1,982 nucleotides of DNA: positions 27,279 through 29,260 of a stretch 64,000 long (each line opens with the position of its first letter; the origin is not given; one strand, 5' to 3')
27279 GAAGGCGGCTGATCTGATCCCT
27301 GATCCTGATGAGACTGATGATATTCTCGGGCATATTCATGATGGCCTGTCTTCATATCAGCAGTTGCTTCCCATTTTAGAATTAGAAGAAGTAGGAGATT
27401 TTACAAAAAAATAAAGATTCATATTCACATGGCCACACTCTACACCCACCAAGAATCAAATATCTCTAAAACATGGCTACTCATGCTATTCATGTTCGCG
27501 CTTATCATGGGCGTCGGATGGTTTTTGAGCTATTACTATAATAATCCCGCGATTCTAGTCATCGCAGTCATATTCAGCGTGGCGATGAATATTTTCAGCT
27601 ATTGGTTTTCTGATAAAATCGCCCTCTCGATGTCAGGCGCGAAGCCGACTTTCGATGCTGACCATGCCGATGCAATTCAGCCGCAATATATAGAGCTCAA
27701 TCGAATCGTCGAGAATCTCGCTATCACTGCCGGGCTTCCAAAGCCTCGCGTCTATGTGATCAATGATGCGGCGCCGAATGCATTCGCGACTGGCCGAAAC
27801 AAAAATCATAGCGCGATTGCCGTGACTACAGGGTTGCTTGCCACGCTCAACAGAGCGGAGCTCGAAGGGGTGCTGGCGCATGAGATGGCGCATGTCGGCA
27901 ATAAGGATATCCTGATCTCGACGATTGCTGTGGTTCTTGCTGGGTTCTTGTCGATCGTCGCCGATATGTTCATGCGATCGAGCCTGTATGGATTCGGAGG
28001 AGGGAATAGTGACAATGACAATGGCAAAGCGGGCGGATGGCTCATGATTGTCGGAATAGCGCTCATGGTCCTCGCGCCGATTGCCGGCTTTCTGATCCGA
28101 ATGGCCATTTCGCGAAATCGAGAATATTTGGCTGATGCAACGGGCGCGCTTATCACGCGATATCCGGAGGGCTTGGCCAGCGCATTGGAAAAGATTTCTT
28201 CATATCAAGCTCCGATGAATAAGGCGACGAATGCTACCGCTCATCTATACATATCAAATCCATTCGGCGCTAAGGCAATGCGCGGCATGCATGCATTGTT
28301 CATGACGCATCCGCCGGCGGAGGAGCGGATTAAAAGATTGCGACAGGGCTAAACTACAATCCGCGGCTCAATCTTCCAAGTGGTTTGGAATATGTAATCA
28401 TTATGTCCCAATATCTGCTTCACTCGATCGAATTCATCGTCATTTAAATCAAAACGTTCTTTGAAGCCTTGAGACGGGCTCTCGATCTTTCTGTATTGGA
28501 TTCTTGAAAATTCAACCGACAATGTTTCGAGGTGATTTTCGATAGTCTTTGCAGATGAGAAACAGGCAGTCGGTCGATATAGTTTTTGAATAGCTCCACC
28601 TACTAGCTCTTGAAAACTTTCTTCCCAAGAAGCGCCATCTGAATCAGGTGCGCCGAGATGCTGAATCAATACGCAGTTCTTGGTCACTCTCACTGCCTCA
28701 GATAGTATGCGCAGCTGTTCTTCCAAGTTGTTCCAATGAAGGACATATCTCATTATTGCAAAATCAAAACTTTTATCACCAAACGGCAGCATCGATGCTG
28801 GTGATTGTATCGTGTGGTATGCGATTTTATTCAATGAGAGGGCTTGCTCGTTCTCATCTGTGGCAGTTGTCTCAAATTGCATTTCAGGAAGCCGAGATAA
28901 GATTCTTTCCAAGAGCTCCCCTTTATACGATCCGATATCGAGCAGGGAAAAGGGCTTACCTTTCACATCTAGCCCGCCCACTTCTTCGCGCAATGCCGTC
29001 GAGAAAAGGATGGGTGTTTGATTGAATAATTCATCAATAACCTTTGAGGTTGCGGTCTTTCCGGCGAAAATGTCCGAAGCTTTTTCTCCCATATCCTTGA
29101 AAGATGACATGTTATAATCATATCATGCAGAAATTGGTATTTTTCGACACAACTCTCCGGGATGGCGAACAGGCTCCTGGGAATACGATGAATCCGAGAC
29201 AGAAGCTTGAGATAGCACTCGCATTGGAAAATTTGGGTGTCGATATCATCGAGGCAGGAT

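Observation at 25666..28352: Cytoplasmic DUF4157-like HExxH protein inserted between lemA and htpX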

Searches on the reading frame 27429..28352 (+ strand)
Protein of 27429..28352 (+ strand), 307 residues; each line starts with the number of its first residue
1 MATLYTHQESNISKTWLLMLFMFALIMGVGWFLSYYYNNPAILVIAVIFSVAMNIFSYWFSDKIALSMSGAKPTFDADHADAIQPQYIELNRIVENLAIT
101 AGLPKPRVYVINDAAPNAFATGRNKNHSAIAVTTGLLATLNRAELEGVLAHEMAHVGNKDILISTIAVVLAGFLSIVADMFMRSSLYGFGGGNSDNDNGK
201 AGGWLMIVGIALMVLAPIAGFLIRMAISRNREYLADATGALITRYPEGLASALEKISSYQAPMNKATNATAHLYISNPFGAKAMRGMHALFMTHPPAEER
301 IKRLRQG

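Call 3: search_protein_families(library=pfam, proteins=[window:27429-28352:+], max_evalue=1)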
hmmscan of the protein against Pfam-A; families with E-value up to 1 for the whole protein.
window:27429-28352:+ (307 aa): 8 families
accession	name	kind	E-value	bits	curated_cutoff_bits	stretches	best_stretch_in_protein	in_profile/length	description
PF01435.24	Peptidase_M48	-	2e-34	119.5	20.3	1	89-306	6-184/186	Peptidase family M48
PF05569.17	Peptidase_M56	-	0.00056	19.6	31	1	128-170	176-218/296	BlaR1 peptidase M56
PF10263.15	SprT-like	-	0.0037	17.6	25.6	1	123-156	39-72/108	SprT-like family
PF18958.6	DUF5700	-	0.024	14.5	25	1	104-165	94-150/283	Putative zinc dependent peptidase (DUF5700)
PF04450.18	BSP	-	0.044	14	23.8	1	109-156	61-113/207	Peptidase of plants and bacteria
PF12400.13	STIMATE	-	0.071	14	22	1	17-64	70-121/124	STIMATE family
PF20990.2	DUF2207_C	-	0.22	11.6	33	1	162-232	140-194/247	Predicted membrane protein (DUF2207) C-terminal domain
PF06157.16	DUF973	-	0.39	10.2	26.4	1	161-221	59-119/309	Protein of unknown function (DUF973)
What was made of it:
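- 27429..28352 (+): htpX (307 aa; membrane M48 zinc protease, HEMAH at residues 151-155). PF01435, E 2e-34 (call 3).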

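Call 4: search_protein_families(library=ncbifam, proteins=[window:27429-28352:+], max_evalue=1)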
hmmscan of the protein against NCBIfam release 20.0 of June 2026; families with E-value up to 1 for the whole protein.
window:27429-28352:+ (307 aa): 11 families
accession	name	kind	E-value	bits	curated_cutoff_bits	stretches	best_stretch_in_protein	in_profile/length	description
NF003425.0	PRK04897.1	equivalog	1.2e-95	320.2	355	1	3-306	1-297/298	zinc metalloprotease HtpX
NF002826.0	PRK03001.1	equivalog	2.1e-85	286.4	369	1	11-306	3-277/285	zinc metalloprotease HtpX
NF002839.0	PRK03072.1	equivalog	9.5e-80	267.8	412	1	6-306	3-283/291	zinc metalloprotease HtpX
NF002363.0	PRK01345.1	equivalog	8.5e-79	264.9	422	1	11-306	2-277/318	zinc metalloprotease HtpX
NF002669.0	PRK02391.1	equivalog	1.1e-65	221.7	341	1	15-305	18-289/298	zinc metalloprotease HtpX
NF002775.0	PRK02870.1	equivalog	4.5e-45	154.4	285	1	35-305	65-334/338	zinc metalloprotease HtpX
NF003965.0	PRK05457.1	equivalog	3.3e-43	148.1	245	1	17-306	12-283/285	protease HtpX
NF002322.0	PRK01265.1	equivalog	1.2e-28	100.5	275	1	15-264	16-257/325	zinc metalloprotease HtpX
NF052399.1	M48_lipo_LoiP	exception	3.2e-06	26.8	365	1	90-157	71-134/247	metalloprotease LoiP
NF052400.1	M48_BAM_BepA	equivalog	0.0009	18.1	570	1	108-159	93-141/483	beta-barrel assembly-enhancing protease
NF033109.1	sensor_MecR1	exception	0.023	13.2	1200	1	127-171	180-224/585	beta-lactam sensor/signal transducer MecR1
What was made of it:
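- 27429..28352 (+): NCBIfam HtpX models up to E 1.2e-95, below the equivalog cut-offs (call 4).
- Checked: ORF X is 26242-27414 (390 aa), and its ATG directly abuts the lemA TAA. htpX is 27429-28352 (307 aa; PF01435 E 2e-34, call 3; NCBIfam HtpX E 1.2e-95, call 4).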

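Call 13: find_related_loci(query=window:27429-28352:+, collection=genome_contigs, flank=6000)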
Query window:27429-28352:+ (307 aa) in genome_contigs; peptide patterns used: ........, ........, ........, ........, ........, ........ (x = any residue, [..] = any of these).
600 stretches matched a pattern (row limit reached: there are more); 564 encode a relative of the query (tblastn E <= 1e-3); the best 80 are kept; 80 distinct loci.
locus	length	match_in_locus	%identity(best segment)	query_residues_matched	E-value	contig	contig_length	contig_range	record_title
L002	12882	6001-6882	61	1-304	2e-123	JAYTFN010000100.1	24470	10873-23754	MAG: Candidatus Adlerbacteria bacterium isolate GFS_2183 GFS_2183_99, whole genome shotgun sequence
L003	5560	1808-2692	61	1-305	1e-121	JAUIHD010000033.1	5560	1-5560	MAG: bacterium isolate Co_bin.195 NODE_83595_length_5560_cov_0.929873, whole genome shotgun sequence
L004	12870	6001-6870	61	1-304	2e-119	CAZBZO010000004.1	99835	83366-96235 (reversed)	MAG TPA_asm: uncultured Candidatus Saccharibacteria bacterium isolate SRP219642_co9_82 genome assembly, contig: NODE_83_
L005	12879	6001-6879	58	1-304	6e-118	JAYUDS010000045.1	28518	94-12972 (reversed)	MAG: Candidatus Adlerbacteria bacterium isolate GFS_7244 GFS_7244_44, whole genome shotgun sequence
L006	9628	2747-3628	59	1-306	1e-117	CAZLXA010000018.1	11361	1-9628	MAG TPA_asm: uncultured Candidatus Saccharibacteria bacterium isolate SRP272421_co2_734 genome assembly, contig: NODE_20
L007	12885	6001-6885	61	1-306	3e-117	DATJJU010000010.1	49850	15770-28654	MAG TPA_asm: Candidatus Paceibacterota bacterium isolate SMAG_U15574 k141_7336254, whole genome shotgun sequence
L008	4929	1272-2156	59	1-304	7e-118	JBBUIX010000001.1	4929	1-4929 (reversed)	MAG: Patescibacteria group bacterium isolate H43-bin140_1 H43_bin140_1_000000000001, whole genome shotgun sequence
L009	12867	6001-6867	61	3-305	3e-116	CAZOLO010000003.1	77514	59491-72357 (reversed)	MAG TPA_asm: uncultured Candidatus Saccharibacteria bacterium isolate SRP118108_co5_556 genome assembly, contig: NODE_15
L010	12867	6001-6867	61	3-306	4e-116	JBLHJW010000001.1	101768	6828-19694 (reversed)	MAG: Candidatus Paceibacteria bacterium isolate 3300054698_52 Ga0535670_0000156, whole genome shotgun sequence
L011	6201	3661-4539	58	4-304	2e-115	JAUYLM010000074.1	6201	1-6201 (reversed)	MAG: bacterium isolate C24_metabat.bin.35 C24_k141_1118267, whole genome shotgun sequence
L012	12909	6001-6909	56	1-304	2e-114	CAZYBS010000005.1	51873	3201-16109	MAG TPA_asm: uncultured Candidatus Saccharibacteria bacterium isolate SRP178908_co1_81 genome assembly, contig: NODE_324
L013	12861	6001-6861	55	4-304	1e-114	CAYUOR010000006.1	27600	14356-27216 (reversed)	MAG TPA_asm: uncultured Candidatus Saccharibacteria bacterium isolate SRP287453_co1_360 genome assembly, contig: NODE_29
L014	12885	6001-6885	59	1-306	2e-114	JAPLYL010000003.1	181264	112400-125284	MAG: Candidatus Parcubacteria bacterium isolate LacPavin_0920_WC57_MAG_42_180 LacPavin_0920_WC57_scaffold_63572, whole g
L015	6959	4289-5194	57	3-306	4e-113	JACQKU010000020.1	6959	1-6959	MAG: Candidatus Liptonbacteria bacterium isolate NC_groundwater_1185_Ag_S-0.1um_48_121 S_p1_S3_coassembly_k141_2084216,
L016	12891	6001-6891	58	1-305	3e-113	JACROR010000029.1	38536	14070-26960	MAG: Candidatus Niyogibacteria bacterium isolate NC_groundwater_1966_Pr3_S-0.2um_45_3 scaffold_735997, whole genome shot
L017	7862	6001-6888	57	1-305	7e-113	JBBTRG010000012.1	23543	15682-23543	MAG: Patescibacteria group bacterium isolate H32-bin003 H32_bin003_000000000012, whole genome shotgun sequence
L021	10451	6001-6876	57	1-304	2e-111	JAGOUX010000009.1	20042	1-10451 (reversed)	MAG: Candidatus Paceibacterota bacterium isolate Gw_Eff_bin_532 Gw_Eff_5624_length_20042_cov_7.474768, whole genome shot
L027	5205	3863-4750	58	1-306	8e-108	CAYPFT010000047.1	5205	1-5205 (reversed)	MAG TPA_asm: uncultured Candidatus Saccharibacteria bacterium isolate SRP090828_co3_53 genome assembly, contig: NODE_386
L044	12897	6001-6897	52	1-306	2e-94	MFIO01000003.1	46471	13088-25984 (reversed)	MAG: Candidatus Giovannonibacteria bacterium RIFCSPLOWO2_12_FULL_43_11c rifcsplowo2_12_scaffold_1080, whole genome shotg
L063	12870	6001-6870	46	4-305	1e-78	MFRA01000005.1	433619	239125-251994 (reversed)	MAG: Candidatus Magasanikbacteria bacterium RIFOXYD1_FULL_40_23 rifoxyd1_full_scaffold_32, whole genome shotgun sequence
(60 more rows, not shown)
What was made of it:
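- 27429..28352 (+): The closest relatives, at 61% identity, are in Patescibacteria MAGs (call 13).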

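Call 19: search_protein_families(library=pfam, alignment_id=A1, max_evalue=0.01)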
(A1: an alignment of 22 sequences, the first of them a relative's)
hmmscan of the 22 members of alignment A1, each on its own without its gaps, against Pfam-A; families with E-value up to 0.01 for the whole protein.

A. member 1, L003:634-1119:+ (161 aa): 2 families
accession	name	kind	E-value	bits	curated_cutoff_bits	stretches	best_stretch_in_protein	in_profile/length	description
PF00293.34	NUDIX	-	6.2e-16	59.1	21.1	1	7-133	3-120/134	NUDIX domain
PF14815.12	NUDIX_4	-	4e-06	27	35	1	13-136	3-103/113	NUDIX domain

B. families by the number of members that match (of 22 scanned): 18 families
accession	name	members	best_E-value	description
PF00293.34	NUDIX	4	6.2e-16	NUDIX domain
PF05635.17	23S_rRNA_IVP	3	3e-38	23S rRNA-intervening sequence protein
PF10648.15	Gmad2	3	3.1e-11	Immunoglobulin-like domain of bacterial spore germination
PF18933.6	PsbP_2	2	1.4e-08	PsbP-like protein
PF22296.2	bAvd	2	1.1e-06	bAvd-like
PF14815.12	NUDIX_4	2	4e-06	NUDIX domain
PF13366.12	PDDEXK_3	1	5.2e-32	PD-(D/E)XK nuclease superfamily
PF19656.5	DUF6159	1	2.2e-31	Family of unknown function (DUF6159)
PF09972.14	DUF2207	1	1.5e-26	Predicted membrane protein (DUF2207) N-terminal domain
PF20990.2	DUF2207_C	1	7.8e-23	Predicted membrane protein (DUF2207) C-terminal domain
PF13470.12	PIN_3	1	1.8e-10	PIN domain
PF01850.27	PIN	1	4.7e-06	PIN domain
PF24400.1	DUF7544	1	3.5e-05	Family of unknown function (DUF7544)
PF10130.15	PIN_2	1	0.0013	PIN domain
PF17324.7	BLI1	1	0.0051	BLOC-1 interactor 1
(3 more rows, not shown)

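Call 75: search_protein_families(library=pfam, proteins=[L004:4399-5058:+, L006:1798-2316:+, L006:2350-2721:+, L009:3917-5719:+, L012:4996-5925:+, L017:5159-5998:+, L027:2373-3299:+, L044:5461-6000:+, L063:4873-5997:+, L021:3461-4954:+], max_evalue=0.001)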
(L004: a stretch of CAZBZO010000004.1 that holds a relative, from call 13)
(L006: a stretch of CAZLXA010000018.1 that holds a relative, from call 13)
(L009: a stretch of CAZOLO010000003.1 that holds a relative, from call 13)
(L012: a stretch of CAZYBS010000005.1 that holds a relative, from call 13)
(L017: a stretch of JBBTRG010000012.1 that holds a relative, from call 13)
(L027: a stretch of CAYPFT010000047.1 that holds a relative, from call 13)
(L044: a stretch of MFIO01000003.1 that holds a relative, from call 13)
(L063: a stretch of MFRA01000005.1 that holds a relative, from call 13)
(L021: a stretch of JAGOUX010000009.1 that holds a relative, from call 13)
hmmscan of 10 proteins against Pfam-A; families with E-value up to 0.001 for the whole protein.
L004:4399-5058:+ (219 aa): 0 families

L006:1798-2316:+ (172 aa): 1 family
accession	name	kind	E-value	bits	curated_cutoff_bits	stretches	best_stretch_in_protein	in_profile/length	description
PF10648.15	Gmad2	-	3.1e-11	43.8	25.7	1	76-158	9-86/86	Immunoglobulin-like domain of bacterial spore germination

L006:2350-2721:+ (123 aa): 2 families
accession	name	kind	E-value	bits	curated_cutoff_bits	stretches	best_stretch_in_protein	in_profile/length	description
PF05635.17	23S_rRNA_IVP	-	3e-38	130.7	33.8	1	12-116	1-104/106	23S rRNA-intervening sequence protein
PF22296.2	bAvd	-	4.7e-06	27.5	40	1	14-118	1-106/107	bAvd-like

L009:3917-5719:+ (600 aa): 2 families
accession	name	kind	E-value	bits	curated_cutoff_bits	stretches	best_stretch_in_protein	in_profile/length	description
PF09972.14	DUF2207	-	1.5e-26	94.1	24.4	1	36-170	1-125/172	Predicted membrane protein (DUF2207) N-terminal domain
PF20990.2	DUF2207_C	-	7.8e-23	81.9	33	1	286-532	3-247/247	Predicted membrane protein (DUF2207) C-terminal domain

L012:4996-5925:+ (309 aa): 0 families

L017:5159-5998:+ (279 aa): 0 families

L027:2373-3299:+ (308 aa): 2 families
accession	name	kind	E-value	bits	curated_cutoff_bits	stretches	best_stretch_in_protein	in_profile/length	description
PF19656.5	DUF6159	-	2.2e-31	109.8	27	1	87-290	2-201/204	Family of unknown function (DUF6159)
PF24400.1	DUF7544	-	3.5e-05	23.6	27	1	157-286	157-288/302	Family of unknown function (DUF7544)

L044:5461-6000:+ (179 aa): 1 family
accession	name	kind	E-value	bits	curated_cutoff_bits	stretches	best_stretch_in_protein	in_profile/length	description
PF18933.6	PsbP_2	-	1.4e-08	35.4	27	1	6-86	1-84/184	PsbP-like protein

L063:4873-5997:+ (374 aa): 0 families

L021:3461-4954:+ (497 aa): 0 families
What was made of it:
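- One other slot occupant, DUF2207 in L009, is a membrane protein and a plausible LemA partner (call 75).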

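Call 77: search_protein_families(library=padloc, proteins=[window:27429-28352:+], max_evalue=1)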
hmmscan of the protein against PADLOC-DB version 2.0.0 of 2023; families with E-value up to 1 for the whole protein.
window:27429-28352:+ (307 aa): 0 families

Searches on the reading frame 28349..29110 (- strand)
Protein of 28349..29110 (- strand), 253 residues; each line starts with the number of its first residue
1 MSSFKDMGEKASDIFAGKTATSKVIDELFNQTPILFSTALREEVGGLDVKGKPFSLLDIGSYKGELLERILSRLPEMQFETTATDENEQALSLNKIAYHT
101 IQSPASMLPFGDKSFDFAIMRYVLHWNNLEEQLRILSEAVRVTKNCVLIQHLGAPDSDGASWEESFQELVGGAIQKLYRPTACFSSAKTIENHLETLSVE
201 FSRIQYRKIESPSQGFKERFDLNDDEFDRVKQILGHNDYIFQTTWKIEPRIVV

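Call 3: search_protein_families(library=pfam, proteins=[window:28349-29110:-], max_evalue=1)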
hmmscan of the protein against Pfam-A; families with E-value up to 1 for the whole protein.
window:28349-29110:- (253 aa): 7 families
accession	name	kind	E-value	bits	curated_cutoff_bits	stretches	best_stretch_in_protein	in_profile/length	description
PF08241.18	Methyltransf_11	-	2.6e-09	38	21.2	1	57-145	1-89/95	Methyltransferase domain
PF13649.12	Methyltransf_25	-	1.4e-07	32.6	27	1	57-144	2-94/97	Methyltransferase domain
PF13489.12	Methyltransf_23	-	0.00013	22.2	27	1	52-191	22-151/164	Methyltransferase domain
PF08242.18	Methyltransf_12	-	0.00068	20.7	30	1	57-141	1-90/98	Methyltransferase domain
PF13847.12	Methyltransf_31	-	0.022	14.9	27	1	56-145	7-103/145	Methyltransferase domain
PF01209.24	Ubie_methyltran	-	0.033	14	20.1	1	95-145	97-145/233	ubiE/COQ5 methyltransferase family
PF07021.18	MetW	-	0.059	13.4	21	1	56-148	17-107/193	Methionine biosynthesis protein MetW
